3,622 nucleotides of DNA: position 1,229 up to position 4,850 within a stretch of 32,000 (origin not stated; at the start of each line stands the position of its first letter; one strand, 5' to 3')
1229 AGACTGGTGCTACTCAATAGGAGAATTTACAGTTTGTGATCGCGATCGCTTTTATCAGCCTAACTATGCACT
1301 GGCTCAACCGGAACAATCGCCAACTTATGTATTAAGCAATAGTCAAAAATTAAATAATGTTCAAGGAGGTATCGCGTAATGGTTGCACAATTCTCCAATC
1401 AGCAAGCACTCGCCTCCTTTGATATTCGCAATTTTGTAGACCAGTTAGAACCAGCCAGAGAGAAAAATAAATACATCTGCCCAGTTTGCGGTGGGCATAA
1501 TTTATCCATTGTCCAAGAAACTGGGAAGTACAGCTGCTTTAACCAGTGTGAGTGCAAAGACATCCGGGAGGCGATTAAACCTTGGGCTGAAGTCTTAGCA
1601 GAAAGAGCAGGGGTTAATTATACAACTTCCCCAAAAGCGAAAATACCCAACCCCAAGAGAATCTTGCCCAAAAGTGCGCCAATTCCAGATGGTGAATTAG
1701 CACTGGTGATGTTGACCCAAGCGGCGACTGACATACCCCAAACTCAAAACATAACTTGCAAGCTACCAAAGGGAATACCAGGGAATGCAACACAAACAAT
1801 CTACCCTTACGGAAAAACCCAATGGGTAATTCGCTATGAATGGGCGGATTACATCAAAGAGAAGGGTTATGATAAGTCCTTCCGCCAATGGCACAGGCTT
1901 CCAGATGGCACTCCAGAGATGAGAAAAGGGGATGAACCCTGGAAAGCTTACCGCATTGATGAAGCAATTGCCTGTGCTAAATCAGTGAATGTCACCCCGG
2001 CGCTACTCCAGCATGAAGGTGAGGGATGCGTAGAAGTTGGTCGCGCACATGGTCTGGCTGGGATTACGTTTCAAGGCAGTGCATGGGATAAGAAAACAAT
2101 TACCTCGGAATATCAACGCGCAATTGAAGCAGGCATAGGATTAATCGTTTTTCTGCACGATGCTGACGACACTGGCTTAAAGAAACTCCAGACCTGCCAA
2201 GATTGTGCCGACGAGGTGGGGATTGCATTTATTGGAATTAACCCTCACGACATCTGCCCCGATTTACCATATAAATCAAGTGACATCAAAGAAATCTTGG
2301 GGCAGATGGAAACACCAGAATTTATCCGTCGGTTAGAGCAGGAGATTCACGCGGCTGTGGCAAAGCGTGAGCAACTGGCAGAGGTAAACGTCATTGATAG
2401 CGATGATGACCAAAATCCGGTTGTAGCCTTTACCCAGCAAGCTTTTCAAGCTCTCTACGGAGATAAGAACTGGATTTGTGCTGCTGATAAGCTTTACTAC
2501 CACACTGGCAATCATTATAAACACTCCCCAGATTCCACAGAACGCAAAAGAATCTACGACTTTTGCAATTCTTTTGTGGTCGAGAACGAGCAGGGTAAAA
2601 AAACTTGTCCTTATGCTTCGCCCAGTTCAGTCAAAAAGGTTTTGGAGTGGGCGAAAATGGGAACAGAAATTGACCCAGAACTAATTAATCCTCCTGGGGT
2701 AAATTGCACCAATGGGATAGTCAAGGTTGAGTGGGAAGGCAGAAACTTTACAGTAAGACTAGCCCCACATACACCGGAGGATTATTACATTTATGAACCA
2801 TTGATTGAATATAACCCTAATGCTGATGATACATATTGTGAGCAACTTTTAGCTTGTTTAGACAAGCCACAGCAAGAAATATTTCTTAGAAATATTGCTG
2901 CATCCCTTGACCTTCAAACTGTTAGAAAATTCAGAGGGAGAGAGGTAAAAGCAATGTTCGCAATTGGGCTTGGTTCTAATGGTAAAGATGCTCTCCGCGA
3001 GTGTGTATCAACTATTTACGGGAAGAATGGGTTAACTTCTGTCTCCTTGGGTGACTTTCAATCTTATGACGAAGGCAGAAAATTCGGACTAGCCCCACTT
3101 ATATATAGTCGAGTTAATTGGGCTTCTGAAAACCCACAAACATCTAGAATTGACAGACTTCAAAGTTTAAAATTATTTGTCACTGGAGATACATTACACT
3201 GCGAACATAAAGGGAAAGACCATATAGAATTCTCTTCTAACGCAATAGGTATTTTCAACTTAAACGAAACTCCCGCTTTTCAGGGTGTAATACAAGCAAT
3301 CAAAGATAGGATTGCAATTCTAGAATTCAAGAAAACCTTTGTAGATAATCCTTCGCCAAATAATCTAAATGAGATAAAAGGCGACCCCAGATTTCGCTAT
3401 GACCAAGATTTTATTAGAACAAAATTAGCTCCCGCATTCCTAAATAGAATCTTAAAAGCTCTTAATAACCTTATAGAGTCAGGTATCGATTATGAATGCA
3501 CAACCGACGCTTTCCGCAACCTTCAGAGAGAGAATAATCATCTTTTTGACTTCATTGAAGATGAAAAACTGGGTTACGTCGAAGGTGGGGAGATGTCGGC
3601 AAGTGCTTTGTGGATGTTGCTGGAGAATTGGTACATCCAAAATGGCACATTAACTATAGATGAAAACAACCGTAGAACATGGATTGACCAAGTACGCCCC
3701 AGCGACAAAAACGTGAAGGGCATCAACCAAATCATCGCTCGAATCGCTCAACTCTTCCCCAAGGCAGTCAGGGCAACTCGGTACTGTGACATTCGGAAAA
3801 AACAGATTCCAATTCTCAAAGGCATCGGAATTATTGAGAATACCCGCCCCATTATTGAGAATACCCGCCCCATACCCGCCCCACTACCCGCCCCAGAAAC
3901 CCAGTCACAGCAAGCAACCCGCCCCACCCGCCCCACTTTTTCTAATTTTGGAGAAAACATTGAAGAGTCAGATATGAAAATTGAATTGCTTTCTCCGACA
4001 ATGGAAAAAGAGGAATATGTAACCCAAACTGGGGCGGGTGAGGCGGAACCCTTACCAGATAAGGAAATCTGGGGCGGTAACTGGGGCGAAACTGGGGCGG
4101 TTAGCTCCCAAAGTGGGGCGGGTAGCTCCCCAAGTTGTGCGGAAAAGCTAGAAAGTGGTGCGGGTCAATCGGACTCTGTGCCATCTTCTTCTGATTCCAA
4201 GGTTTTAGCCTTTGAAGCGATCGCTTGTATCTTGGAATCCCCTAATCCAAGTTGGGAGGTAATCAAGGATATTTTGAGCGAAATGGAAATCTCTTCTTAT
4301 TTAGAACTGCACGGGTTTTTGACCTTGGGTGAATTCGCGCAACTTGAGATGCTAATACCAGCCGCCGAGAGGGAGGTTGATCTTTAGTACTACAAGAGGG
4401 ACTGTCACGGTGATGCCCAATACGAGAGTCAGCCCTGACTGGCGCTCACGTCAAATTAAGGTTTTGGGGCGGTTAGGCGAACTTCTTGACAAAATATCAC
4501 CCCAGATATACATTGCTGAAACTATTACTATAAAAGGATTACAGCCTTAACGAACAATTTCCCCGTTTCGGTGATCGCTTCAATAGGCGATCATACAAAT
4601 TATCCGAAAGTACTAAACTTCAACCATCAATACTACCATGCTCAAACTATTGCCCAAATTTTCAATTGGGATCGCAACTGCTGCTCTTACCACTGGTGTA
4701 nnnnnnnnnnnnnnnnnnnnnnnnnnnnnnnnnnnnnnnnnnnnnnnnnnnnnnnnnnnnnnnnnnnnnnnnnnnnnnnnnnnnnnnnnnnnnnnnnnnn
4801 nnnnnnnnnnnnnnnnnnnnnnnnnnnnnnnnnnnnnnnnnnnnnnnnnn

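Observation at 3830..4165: Opposed iteron-like arrays around an AT-rich spacer, embedded in the primase-helicase gene: candidate replication origin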

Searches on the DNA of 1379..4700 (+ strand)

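Call 7: search_dna_similar(query=window:1379-4700:+, collection=plasmids, mode=near)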
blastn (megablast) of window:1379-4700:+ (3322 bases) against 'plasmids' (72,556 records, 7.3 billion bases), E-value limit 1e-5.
Records with a match: 17; places in all: 17; records where one place covers at least 80% of the query: 7.
Best place of each record, by identity: 95-99% 1; 90-95% 6; 80-90% 4; 60-80% 6.
By first word of the organism name: Nostoc 17.
By predicted mobility (MOB-suite, as given by PLSDB): mobilizable 11; non-mobilizable 5; conjugative 1.
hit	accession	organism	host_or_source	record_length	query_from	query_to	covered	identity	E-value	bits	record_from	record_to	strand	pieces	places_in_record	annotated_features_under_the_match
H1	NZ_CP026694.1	Nostoc sp. 'Lobaria pulmonaria (5183) cyanobiont'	Lobaria pulmonaria thallus,lichen ...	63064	1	3007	90%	91.1%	0e+0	4025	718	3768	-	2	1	DUF5906 domain-containing protein | hypothetical protein | chrB: non-erm 23S ribosomal RNA methyltransferase (G748)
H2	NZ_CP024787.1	Nostoc flagelliforme CCNUN1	cell culture,desert soil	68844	52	3007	89%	90.4%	0e+0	3890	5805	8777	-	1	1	DUF5906 domain-containing protein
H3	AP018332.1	Nostoc commune HK-02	-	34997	40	3007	88%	79.4%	0e+0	2031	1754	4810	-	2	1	hypothetical protein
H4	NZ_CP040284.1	Nostoc sp. C057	Phaeoceros,pure culture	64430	1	2745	83%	77.3%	0e+0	1563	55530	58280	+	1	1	DUF5906 domain-containing protein | hypothetical protein | chrB: non-erm 23S ribosomal RNA methyltransferase (G748)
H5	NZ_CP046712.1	Nostoc sp. ATCC 53789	-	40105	32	2693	80%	77.7%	0e+0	1587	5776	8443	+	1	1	DUF5906 domain-containing protein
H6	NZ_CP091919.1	Nostoc sp. UHCC 0870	cell culture,Brackish water, ...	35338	32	2699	80%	77.3%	0e+0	1531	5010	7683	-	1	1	DUF5906 domain-containing protein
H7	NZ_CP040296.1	Nostoc sp. C057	Phaeoceros,pure culture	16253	32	2693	80%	77.2%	0e+0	1515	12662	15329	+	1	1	DUF5906 domain-containing protein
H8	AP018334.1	Nostoc commune HK-02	-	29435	32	1004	29%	82.2%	0e+0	833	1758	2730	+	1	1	helicase superfamily 3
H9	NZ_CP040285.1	Nostoc sp. C057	Phaeoceros,pure culture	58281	1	977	29%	81.4%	0e+0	797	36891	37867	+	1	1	primase-like DNA-binding domain-containing protein | hypothetical protein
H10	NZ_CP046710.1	Nostoc sp. ATCC 53789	-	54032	32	977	28%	80.8%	0e+0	734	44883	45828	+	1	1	primase-like DNA-binding domain-containing protein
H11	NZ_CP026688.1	Nostoc sp. 'Peltigera membranacea cyanobiont' N6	Lichen thallus,Peltigera membranacea ...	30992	34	989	29%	79.4%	0e+0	664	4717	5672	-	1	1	primase-like DNA-binding domain-containing protein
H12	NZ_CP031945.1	Nostoc sphaeroides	whole organism,water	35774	328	1010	21%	91.8%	0e+0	952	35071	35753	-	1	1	hypothetical protein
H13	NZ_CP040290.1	Nostoc sp. C057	Phaeoceros,pure culture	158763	3026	3119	3%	93.6%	6e-30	141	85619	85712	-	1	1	none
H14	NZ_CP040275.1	Nostoc sp. C052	Blasia pusilla,pure culture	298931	3122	3201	2%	89.5%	8e-19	104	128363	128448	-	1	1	none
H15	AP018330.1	Nostoc commune HK-02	-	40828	3040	3111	2%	95.8%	1e-22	117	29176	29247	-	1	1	none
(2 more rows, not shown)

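Call 9: get_annotated_region(hit=H1, flank=2500)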
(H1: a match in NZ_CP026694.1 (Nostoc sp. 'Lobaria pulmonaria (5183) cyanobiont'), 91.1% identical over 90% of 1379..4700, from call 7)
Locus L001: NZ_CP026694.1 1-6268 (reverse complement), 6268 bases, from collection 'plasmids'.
description: Nostoc sp. 'Lobaria pulmonaria (5183) cyanobiont' strain 5183 plasmid pNLP2, complete sequence
organism: Nostoc sp. 'Lobaria pulmonaria (5183) cyanobiont' (NCBI taxid 1618022)
taxonomy: Bacteria; Cyanobacteriota; Cyanophyceae; Nostocales; Nostocaceae; Nostoc; Nostoc sp. 'Lobaria pulmonaria (5183) cyanobiont'
host: -; source: Lobaria pulmonaria thallus,lichen thallus; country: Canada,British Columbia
typing (MOB-suite, as given by PLSDB): mobilizable; relaxase MOBV
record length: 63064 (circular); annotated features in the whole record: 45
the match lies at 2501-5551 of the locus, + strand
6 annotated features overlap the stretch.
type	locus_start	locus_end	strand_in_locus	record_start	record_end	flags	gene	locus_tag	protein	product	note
CDS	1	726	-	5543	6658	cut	-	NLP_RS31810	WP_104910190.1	ParM/StbA family protein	GO:0030541 - plasmid partitioning [Evidence IEA]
CDS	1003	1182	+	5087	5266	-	-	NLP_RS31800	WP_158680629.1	hypothetical protein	-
CDS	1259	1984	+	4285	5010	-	-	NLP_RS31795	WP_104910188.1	hypothetical protein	-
CDS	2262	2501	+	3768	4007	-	-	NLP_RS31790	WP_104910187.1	hypothetical protein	-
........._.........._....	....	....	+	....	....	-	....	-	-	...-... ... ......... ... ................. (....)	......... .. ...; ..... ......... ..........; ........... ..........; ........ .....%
CDS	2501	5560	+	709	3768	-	-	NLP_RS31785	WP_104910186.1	DUF5906 domain-containing protein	-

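Call 10: get_annotated_region(hit=H2, flank=2500)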
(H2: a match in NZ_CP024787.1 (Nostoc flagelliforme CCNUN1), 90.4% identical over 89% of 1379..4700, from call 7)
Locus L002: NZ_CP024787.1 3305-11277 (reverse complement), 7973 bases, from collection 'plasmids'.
description: Nostoc flagelliforme CCNUN1 plasmid pNFSY02, complete sequence
organism: Nostoc flagelliforme CCNUN1 (NCBI taxid 2038116)
taxonomy: Bacteria; Cyanobacteriota; Cyanophyceae; Nostocales; Nostocaceae; Nostoc; Nostoc flagelliforme; Nostoc flagelliforme CCNUN1
host: -; source: cell culture,desert soil; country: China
typing (MOB-suite, as given by PLSDB): mobilizable; relaxase MOBP
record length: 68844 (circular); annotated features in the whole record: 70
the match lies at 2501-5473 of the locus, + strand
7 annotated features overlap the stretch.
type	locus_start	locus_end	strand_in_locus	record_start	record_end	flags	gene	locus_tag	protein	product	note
CDS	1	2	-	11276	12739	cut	-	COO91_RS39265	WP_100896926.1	NF041680 family putative transposase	-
CDS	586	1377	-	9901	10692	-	-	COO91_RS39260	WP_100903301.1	hypothetical protein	-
CDS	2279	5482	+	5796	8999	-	-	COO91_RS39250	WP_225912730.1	DUF5906 domain-containing protein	-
CDS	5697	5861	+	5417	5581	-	-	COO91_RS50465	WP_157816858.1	nuclear transport factor 2 family protein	-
CDS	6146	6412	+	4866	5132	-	-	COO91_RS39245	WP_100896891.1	helix-turn-helix domain-containing protein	-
CDS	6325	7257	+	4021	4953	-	-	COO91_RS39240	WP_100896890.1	IS630 family transposase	-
CDS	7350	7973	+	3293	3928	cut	-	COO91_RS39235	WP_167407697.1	recombinase family protein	GO:0006310 - DNA recombination [Evidence IEA]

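Call 11: get_annotated_region(hit=H3, flank=2500)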
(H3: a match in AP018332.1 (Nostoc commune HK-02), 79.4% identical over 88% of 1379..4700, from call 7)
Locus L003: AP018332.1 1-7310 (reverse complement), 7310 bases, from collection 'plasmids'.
description: Nostoc commune HK-02 plasmid plasmid6 DNA, complete genome
organism: Nostoc commune HK-02 (NCBI taxid 1137087)
taxonomy: Bacteria; Cyanobacteriota; Cyanophyceae; Nostocales; Nostocaceae; Nostoc; Nostoc commune; Nostoc commune HK-02
host: -; source: -; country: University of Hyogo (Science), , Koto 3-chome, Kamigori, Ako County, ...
typing (MOB-suite, as given by PLSDB): non-mobilizable
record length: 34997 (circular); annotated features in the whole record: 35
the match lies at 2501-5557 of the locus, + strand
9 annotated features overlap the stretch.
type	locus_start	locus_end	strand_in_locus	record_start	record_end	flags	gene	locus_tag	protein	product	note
CDS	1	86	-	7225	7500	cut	-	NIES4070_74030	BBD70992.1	hypothetical protein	-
CDS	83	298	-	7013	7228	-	-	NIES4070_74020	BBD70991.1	hypothetical protein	-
CDS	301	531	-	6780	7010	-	-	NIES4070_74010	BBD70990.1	hypothetical protein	-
CDS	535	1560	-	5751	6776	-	-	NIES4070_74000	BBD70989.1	hypothetical protein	-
CDS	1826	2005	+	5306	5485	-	-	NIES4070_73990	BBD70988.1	hypothetical protein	-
CDS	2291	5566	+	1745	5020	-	-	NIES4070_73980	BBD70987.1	hypothetical protein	-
CDS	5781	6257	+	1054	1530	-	-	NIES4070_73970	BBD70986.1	hypothetical protein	-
CDS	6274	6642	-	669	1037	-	-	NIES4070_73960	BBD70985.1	hypothetical protein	-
CDS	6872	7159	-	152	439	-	-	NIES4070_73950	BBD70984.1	hypothetical protein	-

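Call 12: get_annotated_region(hit=H4, flank=2500)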
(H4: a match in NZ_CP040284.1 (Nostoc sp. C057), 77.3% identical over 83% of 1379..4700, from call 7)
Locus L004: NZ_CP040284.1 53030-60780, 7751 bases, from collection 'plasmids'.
description: Nostoc sp. C057 plasmid p057_C, complete sequence
organism: Nostoc sp. C057 (NCBI taxid 2576903)
taxonomy: Bacteria; Cyanobacteriota; Cyanophyceae; Nostocales; Nostocaceae; Nostoc; Nostoc sp. C057
host: -; source: Phaeoceros,pure culture; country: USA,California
typing (MOB-suite, as given by PLSDB): non-mobilizable
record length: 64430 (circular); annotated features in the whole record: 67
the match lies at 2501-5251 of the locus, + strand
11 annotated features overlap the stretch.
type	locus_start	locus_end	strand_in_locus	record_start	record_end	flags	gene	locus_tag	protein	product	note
CDS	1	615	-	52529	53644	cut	-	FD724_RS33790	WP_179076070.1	ParM/StbA family protein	GO:0030541 - plasmid partitioning [Evidence IEA]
CDS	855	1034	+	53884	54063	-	-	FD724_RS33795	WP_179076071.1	hypothetical protein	-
CDS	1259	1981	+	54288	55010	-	-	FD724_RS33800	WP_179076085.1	hypothetical protein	-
CDS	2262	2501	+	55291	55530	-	-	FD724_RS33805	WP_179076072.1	hypothetical protein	-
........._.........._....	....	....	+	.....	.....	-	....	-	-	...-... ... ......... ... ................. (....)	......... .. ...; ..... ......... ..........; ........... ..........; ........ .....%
CDS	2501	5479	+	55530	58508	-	-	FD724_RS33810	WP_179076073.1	DUF5906 domain-containing protein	-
CDS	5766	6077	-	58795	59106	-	-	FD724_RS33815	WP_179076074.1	hypothetical protein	-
CDS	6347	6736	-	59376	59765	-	-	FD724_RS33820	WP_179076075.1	response regulator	GO:0000160 - phosphorelay signal transduction system [Evidence IEA]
CDS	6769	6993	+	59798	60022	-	-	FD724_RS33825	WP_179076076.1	hypothetical protein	-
CDS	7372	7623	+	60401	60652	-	-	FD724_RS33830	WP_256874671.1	DUF1816 domain-containing protein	-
CDS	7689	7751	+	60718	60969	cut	-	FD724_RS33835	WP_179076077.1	hypothetical protein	-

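Call 13: get_annotated_region(hit=H5, flank=2500)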
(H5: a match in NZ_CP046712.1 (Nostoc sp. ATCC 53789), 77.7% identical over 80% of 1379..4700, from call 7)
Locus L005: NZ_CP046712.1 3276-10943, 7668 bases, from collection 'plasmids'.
description: Nostoc sp. ATCC 53789 plasmid pNsp_i, complete sequence
organism: Nostoc sp. ATCC 53789 (NCBI taxid 76335)
taxonomy: Bacteria; Cyanobacteriota; Cyanophyceae; Nostocales; Nostocaceae; Nostoc; Nostoc sp. ATCC 53789
host: -; source: -; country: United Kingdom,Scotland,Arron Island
typing (MOB-suite, as given by PLSDB): mobilizable; relaxase MOBP,MOBV
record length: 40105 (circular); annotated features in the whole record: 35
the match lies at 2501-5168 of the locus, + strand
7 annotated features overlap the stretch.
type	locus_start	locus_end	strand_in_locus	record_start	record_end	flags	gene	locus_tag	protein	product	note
CDS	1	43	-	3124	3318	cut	-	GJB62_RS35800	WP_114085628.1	hypothetical protein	-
CDS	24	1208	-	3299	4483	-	-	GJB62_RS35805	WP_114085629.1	hypothetical protein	-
CDS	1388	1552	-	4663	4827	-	-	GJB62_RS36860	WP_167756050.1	hypothetical protein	-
CDS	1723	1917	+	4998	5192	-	-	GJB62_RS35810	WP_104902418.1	ribbon-helix-helix protein, CopG family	GO:0006355 - regulation of DNA-templated transcription [Evidence IEA]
CDS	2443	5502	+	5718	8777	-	-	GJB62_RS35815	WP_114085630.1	DUF5906 domain-containing protein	-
CDS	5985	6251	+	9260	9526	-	-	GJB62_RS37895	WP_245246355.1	plasmid recombination protein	-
CDS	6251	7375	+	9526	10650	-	-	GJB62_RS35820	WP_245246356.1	plasmid recombination protein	GO:0006310 - DNA recombination [Evidence IEA]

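Call 14: get_annotated_region(hit=H6, flank=2500)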
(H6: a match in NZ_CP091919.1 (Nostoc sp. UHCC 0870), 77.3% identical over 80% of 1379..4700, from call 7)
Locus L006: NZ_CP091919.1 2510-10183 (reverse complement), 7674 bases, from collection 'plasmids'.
description: Nostoc sp. UHCC 0870 plasmid unnamed6, complete sequence
organism: Nostoc sp. UHCC 0870 (NCBI taxid 2914041)
taxonomy: Bacteria; Cyanobacteriota; Cyanophyceae; Nostocales; Nostocaceae; Nostoc; Nostoc sp. UHCC 0870
host: -; source: cell culture,Brackish water, Varlaxudden, Baltic Sea; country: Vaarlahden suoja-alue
typing (MOB-suite, as given by PLSDB): mobilizable; relaxase MOBP
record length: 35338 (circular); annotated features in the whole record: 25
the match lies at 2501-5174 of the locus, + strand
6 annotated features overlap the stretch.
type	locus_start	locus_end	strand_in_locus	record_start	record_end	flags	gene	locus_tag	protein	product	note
CDS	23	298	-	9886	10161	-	-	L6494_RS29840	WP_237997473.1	hypothetical protein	-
CDS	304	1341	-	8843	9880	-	-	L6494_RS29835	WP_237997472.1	ParM/StbA family protein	GO:0030541 - plasmid partitioning [Evidence IEA]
CDS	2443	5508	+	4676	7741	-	-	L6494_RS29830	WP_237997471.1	DUF5906 domain-containing protein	-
CDS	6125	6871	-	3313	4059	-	-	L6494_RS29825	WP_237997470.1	hypothetical protein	-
CDS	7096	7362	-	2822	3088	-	-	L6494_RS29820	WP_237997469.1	hypothetical protein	-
CDS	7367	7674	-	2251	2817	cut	-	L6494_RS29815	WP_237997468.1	hypothetical protein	-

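Call 15: get_annotated_region(hit=H7, flank=2500)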
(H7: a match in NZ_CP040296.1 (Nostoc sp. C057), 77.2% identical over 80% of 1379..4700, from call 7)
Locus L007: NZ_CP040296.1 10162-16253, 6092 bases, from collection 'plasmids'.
description: Nostoc sp. C057 plasmid p057_O
organism: Nostoc sp. C057 (NCBI taxid 2576903)
taxonomy: Bacteria; Cyanobacteriota; Cyanophyceae; Nostocales; Nostocaceae; Nostoc; Nostoc sp. C057
host: -; source: Phaeoceros,pure culture; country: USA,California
typing (MOB-suite, as given by PLSDB): non-mobilizable
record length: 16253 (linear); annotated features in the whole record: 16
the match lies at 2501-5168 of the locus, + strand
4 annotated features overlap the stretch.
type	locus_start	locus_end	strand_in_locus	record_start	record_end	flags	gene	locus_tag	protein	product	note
CDS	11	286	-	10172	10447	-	-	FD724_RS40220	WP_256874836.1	hypothetical protein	-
CDS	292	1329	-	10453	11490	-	-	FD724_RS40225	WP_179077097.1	ParM/StbA family protein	GO:0030541 - plasmid partitioning [Evidence IEA]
CDS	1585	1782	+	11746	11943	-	-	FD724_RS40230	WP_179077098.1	hypothetical protein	-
CDS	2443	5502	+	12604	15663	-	-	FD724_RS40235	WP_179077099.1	DUF5906 domain-containing protein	-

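Call 58: get_annotated_region(hit=H13, flank=2500)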
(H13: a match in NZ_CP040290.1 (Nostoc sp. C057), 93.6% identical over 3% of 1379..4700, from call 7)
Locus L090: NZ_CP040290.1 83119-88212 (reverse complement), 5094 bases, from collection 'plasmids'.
description: Nostoc sp. C057 plasmid p057_I
organism: Nostoc sp. C057 (NCBI taxid 2576903)
taxonomy: Bacteria; Cyanobacteriota; Cyanophyceae; Nostocales; Nostocaceae; Nostoc; Nostoc sp. C057
host: -; source: Phaeoceros,pure culture; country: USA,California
typing (MOB-suite, as given by PLSDB): non-mobilizable
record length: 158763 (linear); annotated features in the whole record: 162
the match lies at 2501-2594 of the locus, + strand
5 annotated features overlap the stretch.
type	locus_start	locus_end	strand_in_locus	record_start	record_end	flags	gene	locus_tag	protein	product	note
CDS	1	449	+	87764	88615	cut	-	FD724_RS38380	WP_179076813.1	ParA family protein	-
CDS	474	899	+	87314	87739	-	-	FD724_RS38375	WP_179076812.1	hypothetical protein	-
CDS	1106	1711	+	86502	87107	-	-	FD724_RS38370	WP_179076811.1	calcium-binding protein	-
CDS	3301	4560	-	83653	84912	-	-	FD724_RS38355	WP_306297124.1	ISL3 family transposase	-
CDS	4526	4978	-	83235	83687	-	-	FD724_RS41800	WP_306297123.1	transposase family protein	-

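Call 59: get_annotated_region(hit=H15, flank=2500)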
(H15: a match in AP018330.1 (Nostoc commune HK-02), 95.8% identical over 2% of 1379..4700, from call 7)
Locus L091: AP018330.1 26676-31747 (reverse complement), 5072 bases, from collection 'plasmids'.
description: Nostoc commune HK-02 plasmid plasmid4 DNA, complete genome
organism: Nostoc commune HK-02 (NCBI taxid 1137087)
taxonomy: Bacteria; Cyanobacteriota; Cyanophyceae; Nostocales; Nostocaceae; Nostoc; Nostoc commune; Nostoc commune HK-02
host: -; source: -; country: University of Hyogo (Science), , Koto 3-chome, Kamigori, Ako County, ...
typing (MOB-suite, as given by PLSDB): mobilizable; relaxase MOBP
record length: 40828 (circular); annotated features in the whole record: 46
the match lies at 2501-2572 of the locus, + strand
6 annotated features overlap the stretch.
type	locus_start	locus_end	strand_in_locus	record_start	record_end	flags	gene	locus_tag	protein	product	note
CDS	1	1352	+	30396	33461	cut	-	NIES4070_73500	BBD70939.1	hypothetical protein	-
CDS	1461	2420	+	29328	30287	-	-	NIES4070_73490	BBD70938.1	hypothetical protein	-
CDS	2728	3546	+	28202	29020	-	-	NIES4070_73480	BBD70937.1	hypothetical protein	-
CDS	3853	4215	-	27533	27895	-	-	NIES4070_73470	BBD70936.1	hypothetical protein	-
CDS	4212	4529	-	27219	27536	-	-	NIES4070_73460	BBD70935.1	hypothetical protein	-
CDS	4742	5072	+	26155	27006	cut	-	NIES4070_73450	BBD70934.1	hypothetical protein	-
